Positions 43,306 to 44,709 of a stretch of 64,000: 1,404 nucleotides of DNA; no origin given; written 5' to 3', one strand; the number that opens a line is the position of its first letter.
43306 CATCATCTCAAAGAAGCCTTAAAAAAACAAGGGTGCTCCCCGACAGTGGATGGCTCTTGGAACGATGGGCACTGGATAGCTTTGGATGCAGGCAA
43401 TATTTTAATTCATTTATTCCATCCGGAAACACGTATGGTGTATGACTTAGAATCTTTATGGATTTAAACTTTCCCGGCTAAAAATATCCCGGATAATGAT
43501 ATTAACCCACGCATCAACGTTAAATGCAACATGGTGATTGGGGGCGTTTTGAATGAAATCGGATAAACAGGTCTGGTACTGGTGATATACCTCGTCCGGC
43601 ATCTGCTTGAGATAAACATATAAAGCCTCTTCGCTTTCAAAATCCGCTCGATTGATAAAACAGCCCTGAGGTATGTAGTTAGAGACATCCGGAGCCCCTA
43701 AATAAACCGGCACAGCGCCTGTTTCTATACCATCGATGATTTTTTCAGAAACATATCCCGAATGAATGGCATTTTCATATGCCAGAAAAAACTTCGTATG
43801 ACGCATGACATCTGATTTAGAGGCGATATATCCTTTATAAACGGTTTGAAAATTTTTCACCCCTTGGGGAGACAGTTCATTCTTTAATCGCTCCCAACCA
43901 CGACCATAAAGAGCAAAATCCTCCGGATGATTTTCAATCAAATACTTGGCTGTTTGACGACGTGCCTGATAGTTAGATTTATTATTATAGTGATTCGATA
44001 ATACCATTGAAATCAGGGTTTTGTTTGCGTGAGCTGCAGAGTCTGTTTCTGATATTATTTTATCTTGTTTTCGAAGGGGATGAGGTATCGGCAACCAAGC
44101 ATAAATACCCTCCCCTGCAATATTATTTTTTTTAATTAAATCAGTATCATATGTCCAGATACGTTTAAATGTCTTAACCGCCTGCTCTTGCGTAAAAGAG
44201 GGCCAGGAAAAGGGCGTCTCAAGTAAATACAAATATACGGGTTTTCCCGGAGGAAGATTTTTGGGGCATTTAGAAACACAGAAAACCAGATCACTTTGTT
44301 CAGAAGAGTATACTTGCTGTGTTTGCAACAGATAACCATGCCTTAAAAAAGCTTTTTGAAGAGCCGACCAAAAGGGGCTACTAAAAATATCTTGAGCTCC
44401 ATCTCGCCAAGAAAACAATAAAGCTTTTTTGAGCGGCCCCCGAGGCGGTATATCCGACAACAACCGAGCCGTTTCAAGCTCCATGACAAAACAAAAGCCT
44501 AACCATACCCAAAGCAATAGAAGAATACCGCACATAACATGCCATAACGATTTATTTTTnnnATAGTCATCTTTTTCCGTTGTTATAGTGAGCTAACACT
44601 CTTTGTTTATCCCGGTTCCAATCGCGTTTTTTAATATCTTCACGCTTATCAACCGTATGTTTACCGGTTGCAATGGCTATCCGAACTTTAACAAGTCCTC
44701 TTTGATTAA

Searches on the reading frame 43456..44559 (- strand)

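Call 18: search_protein_families(library=pfam, proteins=[window:43456-44559:-], max_evalue=0.001)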
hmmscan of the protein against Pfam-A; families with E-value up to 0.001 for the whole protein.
window:43456-44559:- (367 aa): 1 family
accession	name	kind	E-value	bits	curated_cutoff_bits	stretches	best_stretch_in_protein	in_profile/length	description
PF00852.26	Glyco_transf_10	-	2.3e-17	63.7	23.9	1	195-328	19-135/182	Glycosyltransferase family 10 (fucosyltransferase) C-term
